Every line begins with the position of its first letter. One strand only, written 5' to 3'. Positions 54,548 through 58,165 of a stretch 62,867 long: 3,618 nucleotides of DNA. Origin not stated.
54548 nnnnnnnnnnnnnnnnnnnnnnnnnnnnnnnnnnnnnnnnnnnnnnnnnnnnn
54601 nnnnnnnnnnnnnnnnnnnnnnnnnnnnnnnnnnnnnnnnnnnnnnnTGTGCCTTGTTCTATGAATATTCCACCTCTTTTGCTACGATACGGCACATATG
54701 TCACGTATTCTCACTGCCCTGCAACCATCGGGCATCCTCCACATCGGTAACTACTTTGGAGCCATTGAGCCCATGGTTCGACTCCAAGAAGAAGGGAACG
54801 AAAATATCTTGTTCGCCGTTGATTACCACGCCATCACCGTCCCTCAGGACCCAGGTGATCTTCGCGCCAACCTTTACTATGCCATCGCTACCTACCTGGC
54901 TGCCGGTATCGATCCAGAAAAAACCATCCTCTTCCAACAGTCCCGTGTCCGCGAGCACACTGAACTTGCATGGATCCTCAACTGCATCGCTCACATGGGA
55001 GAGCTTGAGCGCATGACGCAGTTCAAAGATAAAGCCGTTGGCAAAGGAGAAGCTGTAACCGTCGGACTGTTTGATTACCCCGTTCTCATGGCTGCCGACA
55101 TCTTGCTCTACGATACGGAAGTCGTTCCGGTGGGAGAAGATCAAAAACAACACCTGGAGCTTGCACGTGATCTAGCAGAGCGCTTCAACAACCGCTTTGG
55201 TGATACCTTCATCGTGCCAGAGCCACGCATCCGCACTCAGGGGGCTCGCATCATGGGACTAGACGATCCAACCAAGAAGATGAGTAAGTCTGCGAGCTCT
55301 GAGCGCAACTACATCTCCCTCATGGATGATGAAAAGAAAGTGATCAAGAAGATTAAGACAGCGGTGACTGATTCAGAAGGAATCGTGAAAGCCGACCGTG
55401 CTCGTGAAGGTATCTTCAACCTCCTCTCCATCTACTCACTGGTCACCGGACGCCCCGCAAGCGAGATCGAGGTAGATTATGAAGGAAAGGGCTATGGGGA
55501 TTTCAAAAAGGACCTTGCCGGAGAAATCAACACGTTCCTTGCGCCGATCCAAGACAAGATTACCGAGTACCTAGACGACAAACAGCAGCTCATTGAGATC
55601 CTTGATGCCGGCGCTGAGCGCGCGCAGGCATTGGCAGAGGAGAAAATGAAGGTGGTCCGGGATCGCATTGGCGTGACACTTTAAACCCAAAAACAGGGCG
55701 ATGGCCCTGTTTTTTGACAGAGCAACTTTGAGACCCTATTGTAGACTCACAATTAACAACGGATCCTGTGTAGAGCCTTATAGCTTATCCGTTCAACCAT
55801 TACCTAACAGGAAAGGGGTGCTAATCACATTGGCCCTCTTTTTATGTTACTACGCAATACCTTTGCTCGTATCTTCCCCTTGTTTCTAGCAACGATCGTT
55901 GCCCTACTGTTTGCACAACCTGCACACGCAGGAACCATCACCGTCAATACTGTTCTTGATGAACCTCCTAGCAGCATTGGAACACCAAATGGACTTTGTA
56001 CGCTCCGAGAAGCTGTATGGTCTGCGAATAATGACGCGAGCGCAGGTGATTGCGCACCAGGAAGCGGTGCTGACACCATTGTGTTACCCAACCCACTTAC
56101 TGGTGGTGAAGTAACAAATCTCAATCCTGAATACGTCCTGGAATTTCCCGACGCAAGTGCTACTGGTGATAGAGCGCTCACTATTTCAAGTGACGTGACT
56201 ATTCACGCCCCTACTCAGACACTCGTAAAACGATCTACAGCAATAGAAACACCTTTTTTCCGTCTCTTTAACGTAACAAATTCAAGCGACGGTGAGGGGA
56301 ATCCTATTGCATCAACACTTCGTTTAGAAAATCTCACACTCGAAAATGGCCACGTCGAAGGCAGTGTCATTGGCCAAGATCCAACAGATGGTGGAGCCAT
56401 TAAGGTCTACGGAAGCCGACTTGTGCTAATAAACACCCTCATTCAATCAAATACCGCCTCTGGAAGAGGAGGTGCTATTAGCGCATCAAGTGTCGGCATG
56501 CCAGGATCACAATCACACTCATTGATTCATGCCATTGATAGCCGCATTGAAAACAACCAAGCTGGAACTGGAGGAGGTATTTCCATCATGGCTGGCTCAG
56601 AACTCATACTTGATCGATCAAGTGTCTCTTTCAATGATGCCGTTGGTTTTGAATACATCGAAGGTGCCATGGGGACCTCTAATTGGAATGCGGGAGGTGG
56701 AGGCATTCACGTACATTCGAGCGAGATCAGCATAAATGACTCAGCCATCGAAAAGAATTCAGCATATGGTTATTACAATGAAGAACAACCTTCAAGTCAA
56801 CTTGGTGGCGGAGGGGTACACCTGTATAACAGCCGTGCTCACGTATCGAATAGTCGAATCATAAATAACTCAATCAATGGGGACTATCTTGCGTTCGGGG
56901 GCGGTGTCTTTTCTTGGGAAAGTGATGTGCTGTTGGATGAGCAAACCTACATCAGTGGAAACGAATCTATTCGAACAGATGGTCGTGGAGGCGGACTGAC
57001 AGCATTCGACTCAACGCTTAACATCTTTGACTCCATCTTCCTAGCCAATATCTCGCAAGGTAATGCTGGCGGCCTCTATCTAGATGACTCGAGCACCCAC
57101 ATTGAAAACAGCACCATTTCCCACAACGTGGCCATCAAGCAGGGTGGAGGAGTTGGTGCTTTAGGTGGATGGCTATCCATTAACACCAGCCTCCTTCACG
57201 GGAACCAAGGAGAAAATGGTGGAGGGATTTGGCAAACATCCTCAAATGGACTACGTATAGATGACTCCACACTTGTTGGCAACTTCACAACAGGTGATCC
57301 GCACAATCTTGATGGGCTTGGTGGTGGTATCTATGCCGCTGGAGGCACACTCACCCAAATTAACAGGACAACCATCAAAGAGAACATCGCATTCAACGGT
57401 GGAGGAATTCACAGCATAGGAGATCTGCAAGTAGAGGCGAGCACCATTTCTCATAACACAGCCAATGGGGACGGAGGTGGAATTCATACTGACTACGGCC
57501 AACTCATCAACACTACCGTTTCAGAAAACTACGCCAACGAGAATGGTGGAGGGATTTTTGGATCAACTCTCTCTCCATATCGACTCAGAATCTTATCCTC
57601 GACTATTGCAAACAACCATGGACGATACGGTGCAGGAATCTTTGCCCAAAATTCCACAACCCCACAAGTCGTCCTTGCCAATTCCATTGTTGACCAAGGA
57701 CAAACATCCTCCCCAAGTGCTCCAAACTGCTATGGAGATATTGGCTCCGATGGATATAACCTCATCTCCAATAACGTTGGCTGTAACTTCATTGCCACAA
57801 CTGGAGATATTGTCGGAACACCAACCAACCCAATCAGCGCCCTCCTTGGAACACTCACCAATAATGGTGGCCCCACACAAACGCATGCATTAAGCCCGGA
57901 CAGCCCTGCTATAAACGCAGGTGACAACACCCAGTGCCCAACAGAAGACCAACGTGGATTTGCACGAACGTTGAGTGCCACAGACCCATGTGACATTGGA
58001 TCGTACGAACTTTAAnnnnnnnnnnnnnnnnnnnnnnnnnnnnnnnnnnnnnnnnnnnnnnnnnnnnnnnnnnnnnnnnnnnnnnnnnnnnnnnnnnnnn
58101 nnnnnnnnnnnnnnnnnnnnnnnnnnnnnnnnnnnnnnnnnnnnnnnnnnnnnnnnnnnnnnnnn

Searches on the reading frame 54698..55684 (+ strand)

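Call 97: search_protein_families(library=ncbifam, proteins=[window:54698-55684:+], max_evalue=0.001)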
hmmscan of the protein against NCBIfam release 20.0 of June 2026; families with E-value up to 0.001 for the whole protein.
window:54698-55684:+ (328 aa): 11 families
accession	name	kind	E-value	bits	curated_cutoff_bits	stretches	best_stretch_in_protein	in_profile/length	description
TIGR00233.1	trpS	equivalog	1.5e-102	343.3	176.75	1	2-325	3-327/328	tryptophan--tRNA ligase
NF009207.0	PRK12556.1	equivalog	1.5e-77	260.7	479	1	4-326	6-331/332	tryptophan--tRNA ligase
NF008923.0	PRK12284.1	equivalog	6.4e-70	236.1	597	1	2-326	3-331/431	tryptophan--tRNA ligase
NF008922.0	PRK12283.1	equivalog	2.9e-63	214.1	572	2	2-169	4-173/400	tryptophan--tRNA ligase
NF008925.0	PRK12285.1-2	equivalog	1.7e-20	73.3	451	1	4-250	65-304/365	tryptophan--tRNA ligase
NF008926.0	PRK12285.1-3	equivalog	7.8e-17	61.3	320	1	4-164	68-229/429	tryptophan--tRNA ligase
NF006330.0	PRK08560.1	equivalog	1.1e-16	60.9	220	1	9-226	40-252/342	tyrosine--tRNA ligase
NF008927.0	PRK12285.1-4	equivalog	8.9e-15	54.6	478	1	4-301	76-361/385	tryptophan--tRNA ligase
NF008928.0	PRK12285.1-5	equivalog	2e-13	49.8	891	1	6-163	97-252/530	tryptophan--tRNA ligase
TIGR00234.1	tyrS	equivalog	1.4e-11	44.2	113.8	1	9-227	43-273/406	tyrosine--tRNA ligase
NF008924.0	PRK12285.1-1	equivalog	8.9e-09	35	644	1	6-261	78-326/381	tryptophan--tRNA ligase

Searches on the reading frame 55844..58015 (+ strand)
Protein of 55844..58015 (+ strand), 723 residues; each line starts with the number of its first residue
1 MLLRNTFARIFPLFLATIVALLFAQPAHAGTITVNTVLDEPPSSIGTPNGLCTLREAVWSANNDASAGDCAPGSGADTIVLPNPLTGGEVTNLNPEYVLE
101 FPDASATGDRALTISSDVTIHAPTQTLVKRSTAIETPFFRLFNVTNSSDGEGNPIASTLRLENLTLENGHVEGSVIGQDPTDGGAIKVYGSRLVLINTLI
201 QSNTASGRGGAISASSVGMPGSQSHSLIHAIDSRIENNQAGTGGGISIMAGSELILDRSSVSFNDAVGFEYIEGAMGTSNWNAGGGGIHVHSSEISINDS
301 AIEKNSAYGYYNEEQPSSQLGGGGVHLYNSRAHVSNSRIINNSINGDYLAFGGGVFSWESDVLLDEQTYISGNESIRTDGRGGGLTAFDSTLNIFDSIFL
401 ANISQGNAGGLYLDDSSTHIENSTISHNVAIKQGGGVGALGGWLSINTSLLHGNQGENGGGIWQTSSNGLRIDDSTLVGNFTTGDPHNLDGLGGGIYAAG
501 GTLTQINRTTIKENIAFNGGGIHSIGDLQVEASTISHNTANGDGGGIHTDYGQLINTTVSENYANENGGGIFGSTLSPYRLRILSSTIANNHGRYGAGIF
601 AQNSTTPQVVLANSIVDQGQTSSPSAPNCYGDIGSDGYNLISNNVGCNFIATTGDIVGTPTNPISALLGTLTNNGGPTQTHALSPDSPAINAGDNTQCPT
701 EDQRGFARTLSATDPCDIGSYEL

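Call 97: search_protein_families(library=ncbifam, proteins=[window:55844-58015:+], max_evalue=0.001)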
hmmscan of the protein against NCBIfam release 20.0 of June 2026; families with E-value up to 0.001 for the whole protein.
window:55844-58015:+ (723 aa): 2 families
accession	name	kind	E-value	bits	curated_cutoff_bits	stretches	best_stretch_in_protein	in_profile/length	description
NF041518.1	choice_anch_Q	domain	1.3e-23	83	25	1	666-723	2-57/58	choice-of-anchor Q domain-containing protein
TIGR04214.1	CSLREA_Nterm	domain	7.8e-05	22.5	25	1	32-62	1-27/27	CSLREA domain-containing protein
